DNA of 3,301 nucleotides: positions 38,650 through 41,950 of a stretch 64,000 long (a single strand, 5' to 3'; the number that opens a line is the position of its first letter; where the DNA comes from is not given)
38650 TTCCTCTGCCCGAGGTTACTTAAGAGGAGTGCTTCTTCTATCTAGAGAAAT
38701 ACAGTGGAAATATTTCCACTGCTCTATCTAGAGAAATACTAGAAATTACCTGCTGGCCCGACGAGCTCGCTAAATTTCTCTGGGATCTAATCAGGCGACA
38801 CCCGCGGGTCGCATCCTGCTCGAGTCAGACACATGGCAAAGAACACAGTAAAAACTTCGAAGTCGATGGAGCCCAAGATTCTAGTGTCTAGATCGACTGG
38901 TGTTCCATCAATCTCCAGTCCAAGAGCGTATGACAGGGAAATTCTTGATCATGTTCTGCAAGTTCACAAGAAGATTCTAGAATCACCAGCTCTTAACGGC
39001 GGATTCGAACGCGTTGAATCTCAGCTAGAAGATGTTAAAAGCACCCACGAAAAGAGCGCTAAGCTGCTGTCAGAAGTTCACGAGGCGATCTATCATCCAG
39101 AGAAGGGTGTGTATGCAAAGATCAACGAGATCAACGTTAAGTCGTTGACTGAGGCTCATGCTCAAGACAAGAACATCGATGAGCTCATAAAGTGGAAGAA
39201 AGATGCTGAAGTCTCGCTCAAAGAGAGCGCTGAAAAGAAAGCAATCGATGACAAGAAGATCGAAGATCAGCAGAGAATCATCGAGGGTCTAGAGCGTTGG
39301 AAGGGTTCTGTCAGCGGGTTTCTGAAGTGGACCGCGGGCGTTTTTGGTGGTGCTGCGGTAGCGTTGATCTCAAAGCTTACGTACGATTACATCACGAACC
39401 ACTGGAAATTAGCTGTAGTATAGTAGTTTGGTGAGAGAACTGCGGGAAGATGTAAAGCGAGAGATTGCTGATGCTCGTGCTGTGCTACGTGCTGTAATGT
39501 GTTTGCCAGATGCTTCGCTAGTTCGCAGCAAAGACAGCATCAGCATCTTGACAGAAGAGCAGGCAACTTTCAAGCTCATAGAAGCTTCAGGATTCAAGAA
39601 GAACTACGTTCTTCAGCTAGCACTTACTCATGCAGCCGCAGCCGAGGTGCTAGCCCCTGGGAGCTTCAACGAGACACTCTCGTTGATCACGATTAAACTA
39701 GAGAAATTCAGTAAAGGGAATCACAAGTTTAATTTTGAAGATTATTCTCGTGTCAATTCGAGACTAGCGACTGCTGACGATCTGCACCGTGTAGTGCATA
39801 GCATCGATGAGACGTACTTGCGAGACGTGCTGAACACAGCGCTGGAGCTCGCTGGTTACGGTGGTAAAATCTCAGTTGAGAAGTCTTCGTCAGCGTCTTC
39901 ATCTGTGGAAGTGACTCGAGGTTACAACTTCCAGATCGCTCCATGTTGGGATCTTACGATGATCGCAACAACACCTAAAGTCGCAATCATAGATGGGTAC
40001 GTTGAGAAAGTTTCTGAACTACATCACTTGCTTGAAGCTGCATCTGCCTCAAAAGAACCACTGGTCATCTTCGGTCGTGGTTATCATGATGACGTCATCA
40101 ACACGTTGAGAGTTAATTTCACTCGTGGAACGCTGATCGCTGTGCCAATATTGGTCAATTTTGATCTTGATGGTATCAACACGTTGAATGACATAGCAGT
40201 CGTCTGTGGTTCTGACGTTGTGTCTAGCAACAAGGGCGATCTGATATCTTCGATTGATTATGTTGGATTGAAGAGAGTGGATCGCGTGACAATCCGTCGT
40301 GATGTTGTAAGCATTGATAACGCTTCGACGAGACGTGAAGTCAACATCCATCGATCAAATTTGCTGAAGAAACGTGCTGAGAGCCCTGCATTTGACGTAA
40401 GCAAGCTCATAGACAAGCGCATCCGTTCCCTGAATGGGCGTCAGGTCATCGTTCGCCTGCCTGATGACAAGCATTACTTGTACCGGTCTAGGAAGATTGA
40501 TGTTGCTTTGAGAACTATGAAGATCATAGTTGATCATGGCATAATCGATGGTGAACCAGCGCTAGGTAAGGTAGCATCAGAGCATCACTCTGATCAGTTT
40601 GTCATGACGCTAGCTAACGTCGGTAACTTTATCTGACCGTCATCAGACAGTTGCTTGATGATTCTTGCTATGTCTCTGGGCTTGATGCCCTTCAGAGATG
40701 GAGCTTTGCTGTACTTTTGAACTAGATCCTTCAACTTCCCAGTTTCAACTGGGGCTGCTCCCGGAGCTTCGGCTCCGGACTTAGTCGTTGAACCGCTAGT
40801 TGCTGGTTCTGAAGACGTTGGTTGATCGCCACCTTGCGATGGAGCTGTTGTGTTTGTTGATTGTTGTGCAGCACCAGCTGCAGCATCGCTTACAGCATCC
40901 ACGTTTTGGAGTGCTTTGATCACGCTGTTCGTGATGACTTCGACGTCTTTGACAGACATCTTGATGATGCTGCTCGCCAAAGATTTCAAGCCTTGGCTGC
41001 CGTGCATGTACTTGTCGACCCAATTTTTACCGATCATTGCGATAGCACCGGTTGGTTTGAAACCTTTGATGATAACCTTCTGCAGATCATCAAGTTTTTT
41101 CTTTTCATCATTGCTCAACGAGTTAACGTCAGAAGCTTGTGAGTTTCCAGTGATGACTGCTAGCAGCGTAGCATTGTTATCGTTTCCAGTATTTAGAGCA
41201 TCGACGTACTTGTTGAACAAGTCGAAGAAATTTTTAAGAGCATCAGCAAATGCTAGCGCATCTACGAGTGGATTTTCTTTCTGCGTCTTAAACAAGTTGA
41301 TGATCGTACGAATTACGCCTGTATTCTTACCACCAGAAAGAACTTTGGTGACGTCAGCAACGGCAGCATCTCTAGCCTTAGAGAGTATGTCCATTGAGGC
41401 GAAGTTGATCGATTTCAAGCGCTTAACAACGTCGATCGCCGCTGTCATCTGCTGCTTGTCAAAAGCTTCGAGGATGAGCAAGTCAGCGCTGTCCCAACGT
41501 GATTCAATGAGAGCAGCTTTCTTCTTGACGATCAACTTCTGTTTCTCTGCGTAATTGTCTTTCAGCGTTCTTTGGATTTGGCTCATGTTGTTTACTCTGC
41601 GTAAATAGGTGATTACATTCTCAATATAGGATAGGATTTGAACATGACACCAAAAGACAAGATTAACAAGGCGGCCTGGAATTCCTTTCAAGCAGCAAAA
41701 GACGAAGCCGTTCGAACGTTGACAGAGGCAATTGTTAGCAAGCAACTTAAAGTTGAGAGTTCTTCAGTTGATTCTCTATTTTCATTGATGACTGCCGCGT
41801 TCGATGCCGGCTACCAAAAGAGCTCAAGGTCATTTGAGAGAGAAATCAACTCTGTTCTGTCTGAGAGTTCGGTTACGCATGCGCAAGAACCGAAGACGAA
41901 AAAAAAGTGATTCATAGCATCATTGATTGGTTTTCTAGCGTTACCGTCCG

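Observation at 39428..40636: Truncated, probably ATPase-dead GroEL-like chaperonin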

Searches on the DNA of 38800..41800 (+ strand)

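Call 6: search_dna_similar(query=window:38800-41800:+, collection=phages, mode=near, max_rows=20)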
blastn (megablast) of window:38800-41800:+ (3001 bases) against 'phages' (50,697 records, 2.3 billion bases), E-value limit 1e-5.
No match.
